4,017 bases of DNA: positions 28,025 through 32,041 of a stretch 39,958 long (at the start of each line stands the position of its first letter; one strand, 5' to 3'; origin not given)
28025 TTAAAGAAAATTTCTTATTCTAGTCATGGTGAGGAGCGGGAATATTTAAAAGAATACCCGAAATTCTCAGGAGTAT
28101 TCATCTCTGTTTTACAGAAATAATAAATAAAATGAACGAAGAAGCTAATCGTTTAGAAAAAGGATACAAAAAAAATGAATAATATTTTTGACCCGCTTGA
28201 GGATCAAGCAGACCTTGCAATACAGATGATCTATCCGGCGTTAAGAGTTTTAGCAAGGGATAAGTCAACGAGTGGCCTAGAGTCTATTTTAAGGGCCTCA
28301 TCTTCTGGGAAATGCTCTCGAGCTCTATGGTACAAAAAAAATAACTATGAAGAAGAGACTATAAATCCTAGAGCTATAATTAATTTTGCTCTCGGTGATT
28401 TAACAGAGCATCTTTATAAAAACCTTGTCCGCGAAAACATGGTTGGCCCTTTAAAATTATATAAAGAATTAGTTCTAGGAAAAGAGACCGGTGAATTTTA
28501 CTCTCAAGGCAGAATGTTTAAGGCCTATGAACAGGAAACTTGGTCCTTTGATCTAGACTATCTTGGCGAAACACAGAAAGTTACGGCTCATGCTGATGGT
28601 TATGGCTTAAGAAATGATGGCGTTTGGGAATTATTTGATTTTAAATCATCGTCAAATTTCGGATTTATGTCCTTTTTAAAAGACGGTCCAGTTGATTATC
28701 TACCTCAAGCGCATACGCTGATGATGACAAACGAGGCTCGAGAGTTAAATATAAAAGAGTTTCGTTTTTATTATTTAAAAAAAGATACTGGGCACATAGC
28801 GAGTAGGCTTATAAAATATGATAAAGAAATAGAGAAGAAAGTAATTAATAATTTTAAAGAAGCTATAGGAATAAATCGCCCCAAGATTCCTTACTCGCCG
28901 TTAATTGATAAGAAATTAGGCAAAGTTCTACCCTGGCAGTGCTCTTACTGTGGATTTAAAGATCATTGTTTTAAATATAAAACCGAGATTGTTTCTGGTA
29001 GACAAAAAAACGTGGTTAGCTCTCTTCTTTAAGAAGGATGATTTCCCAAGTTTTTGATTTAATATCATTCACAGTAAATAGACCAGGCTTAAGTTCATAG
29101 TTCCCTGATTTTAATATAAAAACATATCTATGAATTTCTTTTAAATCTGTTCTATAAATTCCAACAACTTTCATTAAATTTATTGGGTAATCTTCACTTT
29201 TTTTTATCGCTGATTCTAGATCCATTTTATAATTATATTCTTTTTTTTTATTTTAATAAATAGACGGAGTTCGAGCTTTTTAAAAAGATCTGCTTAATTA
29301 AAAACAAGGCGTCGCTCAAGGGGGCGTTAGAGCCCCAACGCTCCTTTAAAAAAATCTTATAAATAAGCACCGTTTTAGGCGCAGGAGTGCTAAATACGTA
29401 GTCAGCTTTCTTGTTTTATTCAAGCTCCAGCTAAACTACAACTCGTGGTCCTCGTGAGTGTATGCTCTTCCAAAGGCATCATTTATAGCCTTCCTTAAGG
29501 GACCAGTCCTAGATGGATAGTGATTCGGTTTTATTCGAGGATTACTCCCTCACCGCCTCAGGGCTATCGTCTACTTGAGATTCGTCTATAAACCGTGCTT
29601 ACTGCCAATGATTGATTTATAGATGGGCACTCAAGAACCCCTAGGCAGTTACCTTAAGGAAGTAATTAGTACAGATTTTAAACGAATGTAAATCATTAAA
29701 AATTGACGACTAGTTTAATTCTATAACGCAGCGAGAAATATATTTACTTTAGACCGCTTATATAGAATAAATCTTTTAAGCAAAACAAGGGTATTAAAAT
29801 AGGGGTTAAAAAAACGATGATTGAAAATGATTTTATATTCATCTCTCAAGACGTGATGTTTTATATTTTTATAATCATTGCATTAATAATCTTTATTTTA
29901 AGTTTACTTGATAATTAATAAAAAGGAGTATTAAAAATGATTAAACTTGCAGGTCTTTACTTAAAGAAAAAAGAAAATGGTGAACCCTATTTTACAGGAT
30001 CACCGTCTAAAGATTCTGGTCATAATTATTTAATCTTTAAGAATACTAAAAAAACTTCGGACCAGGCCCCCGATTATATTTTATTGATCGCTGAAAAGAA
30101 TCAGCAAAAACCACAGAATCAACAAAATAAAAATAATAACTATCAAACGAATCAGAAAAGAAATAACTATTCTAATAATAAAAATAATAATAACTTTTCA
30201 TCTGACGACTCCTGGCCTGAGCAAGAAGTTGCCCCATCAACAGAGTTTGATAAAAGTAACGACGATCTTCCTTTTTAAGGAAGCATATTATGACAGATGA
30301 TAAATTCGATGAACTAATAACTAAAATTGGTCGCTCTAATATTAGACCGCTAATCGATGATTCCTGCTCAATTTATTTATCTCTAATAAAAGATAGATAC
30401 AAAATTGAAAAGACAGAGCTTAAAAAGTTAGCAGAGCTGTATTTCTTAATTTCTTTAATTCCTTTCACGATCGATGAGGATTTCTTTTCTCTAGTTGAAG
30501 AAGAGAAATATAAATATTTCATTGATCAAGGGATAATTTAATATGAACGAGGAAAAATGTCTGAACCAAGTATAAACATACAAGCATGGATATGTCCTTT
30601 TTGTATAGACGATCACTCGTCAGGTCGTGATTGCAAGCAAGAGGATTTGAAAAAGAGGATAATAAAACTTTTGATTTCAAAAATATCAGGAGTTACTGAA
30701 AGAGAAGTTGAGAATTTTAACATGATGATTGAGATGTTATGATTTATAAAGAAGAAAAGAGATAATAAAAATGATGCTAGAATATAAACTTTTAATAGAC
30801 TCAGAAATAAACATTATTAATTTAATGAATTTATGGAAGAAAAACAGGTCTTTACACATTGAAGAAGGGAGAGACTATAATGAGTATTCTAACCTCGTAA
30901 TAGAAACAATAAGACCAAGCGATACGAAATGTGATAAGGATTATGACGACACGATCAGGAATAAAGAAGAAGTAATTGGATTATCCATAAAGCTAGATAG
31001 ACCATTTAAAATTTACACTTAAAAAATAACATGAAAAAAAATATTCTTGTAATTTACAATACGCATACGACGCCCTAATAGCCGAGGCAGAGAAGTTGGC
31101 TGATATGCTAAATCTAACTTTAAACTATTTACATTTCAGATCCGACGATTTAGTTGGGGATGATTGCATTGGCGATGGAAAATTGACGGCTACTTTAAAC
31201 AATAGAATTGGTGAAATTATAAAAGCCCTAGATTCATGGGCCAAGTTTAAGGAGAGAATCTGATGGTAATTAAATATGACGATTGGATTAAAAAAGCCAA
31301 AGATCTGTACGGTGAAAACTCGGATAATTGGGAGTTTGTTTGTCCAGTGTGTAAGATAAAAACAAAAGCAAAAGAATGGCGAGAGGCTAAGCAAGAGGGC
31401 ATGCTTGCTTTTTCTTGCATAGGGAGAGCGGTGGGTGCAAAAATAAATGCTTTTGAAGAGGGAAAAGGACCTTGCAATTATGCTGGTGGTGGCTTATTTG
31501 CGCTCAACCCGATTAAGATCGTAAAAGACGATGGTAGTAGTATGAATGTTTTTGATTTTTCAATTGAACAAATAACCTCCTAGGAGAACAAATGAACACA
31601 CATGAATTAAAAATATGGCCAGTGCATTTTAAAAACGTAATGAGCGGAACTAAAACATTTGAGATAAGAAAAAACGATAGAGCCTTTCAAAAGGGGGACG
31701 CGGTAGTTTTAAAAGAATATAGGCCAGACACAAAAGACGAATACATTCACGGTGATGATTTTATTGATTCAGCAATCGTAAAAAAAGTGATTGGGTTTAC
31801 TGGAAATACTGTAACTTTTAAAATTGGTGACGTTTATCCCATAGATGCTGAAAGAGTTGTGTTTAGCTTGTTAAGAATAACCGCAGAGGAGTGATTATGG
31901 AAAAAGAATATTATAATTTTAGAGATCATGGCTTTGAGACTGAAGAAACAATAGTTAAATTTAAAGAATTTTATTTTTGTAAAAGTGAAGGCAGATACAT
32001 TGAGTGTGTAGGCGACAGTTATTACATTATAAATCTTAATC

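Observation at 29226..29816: A 590-nt ORF-free, locally GC-enriched region whose inverted repeats nest into a three-way junction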

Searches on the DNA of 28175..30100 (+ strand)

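Call 6: search_rna_families(source=window, start=28900, end=30100, threshold=evalue, max_evalue=10, show_alignments=3)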
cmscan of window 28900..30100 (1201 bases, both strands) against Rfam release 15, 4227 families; matches with E-value up to 10: 2.
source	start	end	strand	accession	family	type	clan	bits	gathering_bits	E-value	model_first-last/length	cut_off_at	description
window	29804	29864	+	RF00538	snoCD11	Gene; snRNA; snoRNA; CD-box;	-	19.6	60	1.2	1-75/75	no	Small nucleolar RNA CD11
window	29603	29629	+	RF01641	ceN53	Gene; snRNA; snoRNA; CD-box;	-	16.7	50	3.6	1-74/74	no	Caenorhabditis snoRNA ceN53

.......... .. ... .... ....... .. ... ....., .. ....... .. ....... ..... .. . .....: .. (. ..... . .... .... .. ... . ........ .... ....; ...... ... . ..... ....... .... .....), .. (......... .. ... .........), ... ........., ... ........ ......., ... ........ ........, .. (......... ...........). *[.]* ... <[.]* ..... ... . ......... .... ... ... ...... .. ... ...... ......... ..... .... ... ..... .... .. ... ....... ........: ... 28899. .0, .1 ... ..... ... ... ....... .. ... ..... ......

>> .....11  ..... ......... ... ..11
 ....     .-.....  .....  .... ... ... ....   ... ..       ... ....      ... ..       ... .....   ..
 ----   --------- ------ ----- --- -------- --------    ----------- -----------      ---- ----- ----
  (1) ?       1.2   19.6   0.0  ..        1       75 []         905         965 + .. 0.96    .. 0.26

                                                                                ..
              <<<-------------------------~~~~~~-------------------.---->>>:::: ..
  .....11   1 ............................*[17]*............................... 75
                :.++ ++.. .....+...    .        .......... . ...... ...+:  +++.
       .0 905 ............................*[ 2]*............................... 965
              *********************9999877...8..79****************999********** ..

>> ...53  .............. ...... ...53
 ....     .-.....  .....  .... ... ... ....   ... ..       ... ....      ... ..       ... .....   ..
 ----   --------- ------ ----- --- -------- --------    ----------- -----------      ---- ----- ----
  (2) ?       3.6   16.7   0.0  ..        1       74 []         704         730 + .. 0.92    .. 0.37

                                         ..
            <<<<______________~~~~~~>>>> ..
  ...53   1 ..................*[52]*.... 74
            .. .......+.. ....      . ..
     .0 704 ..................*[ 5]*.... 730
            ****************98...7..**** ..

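Call 8: search_dna_similar(query=window:29226-29816:+, collection=phages, mode=distant, max_evalue=0.01)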
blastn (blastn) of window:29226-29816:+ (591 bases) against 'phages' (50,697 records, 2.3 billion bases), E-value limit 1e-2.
No match.

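Call 33: search_dna_similar(query=window:29033-29936:+, collection=plasmids, mode=distant, max_evalue=0.01)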
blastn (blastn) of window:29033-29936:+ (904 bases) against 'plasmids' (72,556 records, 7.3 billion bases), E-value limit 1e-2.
No match.

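Call 88: search_rna_families(sources=[L001, L005, L006, L007, L011], threshold=gathering)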
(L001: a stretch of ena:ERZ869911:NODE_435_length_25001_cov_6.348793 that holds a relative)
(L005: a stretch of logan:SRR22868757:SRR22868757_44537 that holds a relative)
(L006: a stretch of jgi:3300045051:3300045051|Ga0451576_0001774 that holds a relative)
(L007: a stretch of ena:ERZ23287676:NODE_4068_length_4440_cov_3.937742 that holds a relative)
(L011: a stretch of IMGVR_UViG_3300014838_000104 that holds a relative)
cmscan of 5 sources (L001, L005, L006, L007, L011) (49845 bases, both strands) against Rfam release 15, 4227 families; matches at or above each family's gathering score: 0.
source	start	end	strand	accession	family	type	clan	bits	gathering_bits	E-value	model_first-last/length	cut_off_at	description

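Call 96: search_rna_families(source=window, start=29280, end=29700, threshold=evalue, max_evalue=10, show_alignments=2)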
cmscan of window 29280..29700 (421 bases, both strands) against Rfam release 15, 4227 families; matches with E-value up to 10: 3.
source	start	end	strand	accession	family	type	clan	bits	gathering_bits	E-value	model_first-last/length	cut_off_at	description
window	29340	29417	+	RF02371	PyrG_leader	Cis-reg; leader;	-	18.3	65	7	1-78/78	no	PyrG leader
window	29603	29629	+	RF01641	ceN53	Gene; snRNA; snoRNA; CD-box;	-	16.7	50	1.3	1-74/74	no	Caenorhabditis snoRNA ceN53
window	29349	29416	+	RF02394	sau-63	Gene; sRNA;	-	14.6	100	3.9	1-98/98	no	Staphylococcus sRNA sau-63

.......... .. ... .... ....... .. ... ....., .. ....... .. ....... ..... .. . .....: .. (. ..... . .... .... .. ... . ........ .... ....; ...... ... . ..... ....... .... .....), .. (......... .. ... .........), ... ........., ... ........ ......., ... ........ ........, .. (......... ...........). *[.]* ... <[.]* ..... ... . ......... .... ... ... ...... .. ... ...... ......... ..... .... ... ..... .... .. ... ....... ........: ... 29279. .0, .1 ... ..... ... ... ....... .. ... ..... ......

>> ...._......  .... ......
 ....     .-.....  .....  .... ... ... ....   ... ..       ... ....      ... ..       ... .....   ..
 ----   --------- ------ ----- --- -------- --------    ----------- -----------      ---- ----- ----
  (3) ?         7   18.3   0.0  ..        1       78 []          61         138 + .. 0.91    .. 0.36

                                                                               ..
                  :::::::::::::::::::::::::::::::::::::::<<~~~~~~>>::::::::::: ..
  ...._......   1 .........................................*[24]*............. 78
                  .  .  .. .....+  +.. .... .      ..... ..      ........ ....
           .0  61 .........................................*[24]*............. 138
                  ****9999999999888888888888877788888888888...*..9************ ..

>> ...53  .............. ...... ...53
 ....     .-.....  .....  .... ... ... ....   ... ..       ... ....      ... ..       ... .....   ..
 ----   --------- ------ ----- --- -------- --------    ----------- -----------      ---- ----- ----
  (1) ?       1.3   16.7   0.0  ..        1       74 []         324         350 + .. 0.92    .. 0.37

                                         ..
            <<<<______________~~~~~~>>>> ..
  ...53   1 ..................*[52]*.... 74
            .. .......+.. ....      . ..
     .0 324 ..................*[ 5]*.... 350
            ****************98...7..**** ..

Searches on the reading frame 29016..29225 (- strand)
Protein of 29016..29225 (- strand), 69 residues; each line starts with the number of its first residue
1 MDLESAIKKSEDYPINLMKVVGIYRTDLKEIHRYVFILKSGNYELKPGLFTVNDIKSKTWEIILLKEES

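Call 15: search_protein_families(library=pfam, proteins=[window:29016-29225:-], max_evalue=0.01)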
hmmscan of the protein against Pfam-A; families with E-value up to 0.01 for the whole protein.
window:29016-29225:- (69 aa): 0 families

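Call 16: search_protein_families(library=phrogs, proteins=[window:29016-29225:-], max_evalue=0.001)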
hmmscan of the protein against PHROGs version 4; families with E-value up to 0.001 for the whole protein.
window:29016-29225:- (69 aa): 0 families

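Call 25: list_cluster_members(proteins=[P0001, window:29016-29225:-, window:29937-30275:+])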
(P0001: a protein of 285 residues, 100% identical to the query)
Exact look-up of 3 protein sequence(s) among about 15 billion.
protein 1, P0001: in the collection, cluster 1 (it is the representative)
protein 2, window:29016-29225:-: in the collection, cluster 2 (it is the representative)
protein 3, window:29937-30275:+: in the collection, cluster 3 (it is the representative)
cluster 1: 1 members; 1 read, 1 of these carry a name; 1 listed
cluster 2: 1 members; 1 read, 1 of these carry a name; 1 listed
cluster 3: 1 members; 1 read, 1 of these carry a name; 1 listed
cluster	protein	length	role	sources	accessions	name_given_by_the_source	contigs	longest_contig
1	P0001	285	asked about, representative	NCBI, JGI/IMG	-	hypothetical protein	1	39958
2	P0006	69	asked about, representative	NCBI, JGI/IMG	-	hypothetical protein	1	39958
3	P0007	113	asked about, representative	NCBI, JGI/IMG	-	single-stranded DNA-binding protein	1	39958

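Call 69: search_protein_families(library=pfam, proteins=[window:29019-29225:-], max_evalue=1)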
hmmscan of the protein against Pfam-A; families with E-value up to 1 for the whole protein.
seq(69 aa): 0 families

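Call 70: search_protein_families(library=padloc, proteins=[window:29019-29225:-], max_evalue=0.1)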
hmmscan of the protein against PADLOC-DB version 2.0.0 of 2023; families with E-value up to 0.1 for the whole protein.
seq(69 aa): 0 families

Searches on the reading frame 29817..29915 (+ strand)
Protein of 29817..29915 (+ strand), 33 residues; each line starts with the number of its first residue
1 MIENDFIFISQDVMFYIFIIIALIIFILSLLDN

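Call 60: list_cluster_members(proteins=[window:29817-29915:+, window:29251-29370:-, window:29724-29849:-, window:29747-29842:-, window:27947-28120:+, window:27684-27938:+])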
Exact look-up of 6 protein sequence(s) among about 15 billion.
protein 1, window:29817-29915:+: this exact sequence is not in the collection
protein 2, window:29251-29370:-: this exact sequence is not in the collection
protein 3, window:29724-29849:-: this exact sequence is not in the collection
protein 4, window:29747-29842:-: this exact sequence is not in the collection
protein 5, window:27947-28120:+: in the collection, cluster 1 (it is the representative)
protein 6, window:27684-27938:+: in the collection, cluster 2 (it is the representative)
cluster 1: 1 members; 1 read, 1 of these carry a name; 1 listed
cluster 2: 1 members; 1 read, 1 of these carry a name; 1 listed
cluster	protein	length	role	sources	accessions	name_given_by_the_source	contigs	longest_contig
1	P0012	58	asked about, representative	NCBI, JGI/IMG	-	hypothetical protein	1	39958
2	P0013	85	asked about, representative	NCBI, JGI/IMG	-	hypothetical protein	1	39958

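Call 70: search_protein_families(library=padloc, proteins=[window:29817-29915:+], max_evalue=0.1)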
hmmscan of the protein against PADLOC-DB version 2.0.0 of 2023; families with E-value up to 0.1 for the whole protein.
window:29817-29915:+ (33 aa): 0 families

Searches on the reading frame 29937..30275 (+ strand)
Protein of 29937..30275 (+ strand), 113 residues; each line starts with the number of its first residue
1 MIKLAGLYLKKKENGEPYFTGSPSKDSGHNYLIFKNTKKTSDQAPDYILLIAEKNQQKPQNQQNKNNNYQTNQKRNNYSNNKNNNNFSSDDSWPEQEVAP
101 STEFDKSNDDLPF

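Call 15: search_protein_families(library=pfam, proteins=[window:29937-30275:+], max_evalue=0.01)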
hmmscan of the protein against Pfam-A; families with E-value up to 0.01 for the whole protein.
window:29937-30275:+ (113 aa): 0 families

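Call 16: search_protein_families(library=phrogs, proteins=[window:29937-30275:+], max_evalue=0.001)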
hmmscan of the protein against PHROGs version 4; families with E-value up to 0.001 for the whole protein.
window:29937-30275:+ (113 aa): 0 families

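Call 70: search_protein_families(library=padloc, proteins=[window:29937-30275:+], max_evalue=0.1)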
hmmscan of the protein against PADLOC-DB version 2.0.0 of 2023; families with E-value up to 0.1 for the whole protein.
window:29937-30275:+ (113 aa): 0 families

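Call 85: find_homologous_proteins(query=window:29937-30275:+, max_evalue=0.001)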
Query window:29937-30275:+ (113 aa): 1 proteins with E <= 0.001 among 7 candidates.
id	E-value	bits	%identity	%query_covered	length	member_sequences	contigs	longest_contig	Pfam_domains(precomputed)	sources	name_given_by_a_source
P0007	1.2e-66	240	100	100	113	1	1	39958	-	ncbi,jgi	jgi:single-stranded DNA-binding protein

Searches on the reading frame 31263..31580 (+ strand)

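Call 15: search_protein_families(library=pfam, proteins=[window:31263-31580:+], max_evalue=0.01)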
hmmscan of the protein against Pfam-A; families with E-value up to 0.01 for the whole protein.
window:31263-31580:+ (106 aa): 0 families

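Call 16: search_protein_families(library=phrogs, proteins=[window:31263-31580:+], max_evalue=0.001)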
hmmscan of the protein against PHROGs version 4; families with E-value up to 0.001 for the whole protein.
window:31263-31580:+ (106 aa): 1 family
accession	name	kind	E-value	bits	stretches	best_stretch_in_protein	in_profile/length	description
phrog_32023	-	unknown function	7.1e-07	30.1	1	25-99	29-111/129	-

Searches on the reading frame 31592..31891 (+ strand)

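Call 15: search_protein_families(library=pfam, proteins=[window:31592-31891:+], max_evalue=0.01)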
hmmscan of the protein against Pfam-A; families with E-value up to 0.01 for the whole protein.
window:31592-31891:+ (100 aa): 3 families
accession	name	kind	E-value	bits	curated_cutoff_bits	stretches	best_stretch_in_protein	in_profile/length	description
PF12961.13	DUF3850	-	9e-19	67.9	22.9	1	3-50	1-45/77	Domain of unknown function (DUF3850)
PF04266.20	ASCH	-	0.00023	22.2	21.2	1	8-47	3-40/103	ASCH domain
PF10502.14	Peptidase_S26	-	0.0011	19.4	22.9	1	26-82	49-93/168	Signal peptidase, peptidase S26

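Call 16: search_protein_families(library=phrogs, proteins=[window:31592-31891:+], max_evalue=0.001)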
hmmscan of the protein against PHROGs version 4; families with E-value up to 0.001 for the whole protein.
window:31592-31891:+ (100 aa): 6 families
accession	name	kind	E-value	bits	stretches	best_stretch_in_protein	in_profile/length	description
phrog_986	-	DNA, RNA and nucleotide metabolism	5.3e-25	89.6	1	1-93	95-171/253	RNA-binding protein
phrog_1812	-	unknown function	7.4e-13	49.5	1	2-44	3-45/150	-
phrog_24858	-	unknown function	1.4e-10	41.9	1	3-46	104-147/180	-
phrog_16529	-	unknown function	9e-09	36.6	1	4-44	3-43/140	-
phrog_15982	-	unknown function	2.8e-05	24.3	1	3-44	372-413/453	-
phrog_3136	-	unknown function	0.00051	21.1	1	6-68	7-52/134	-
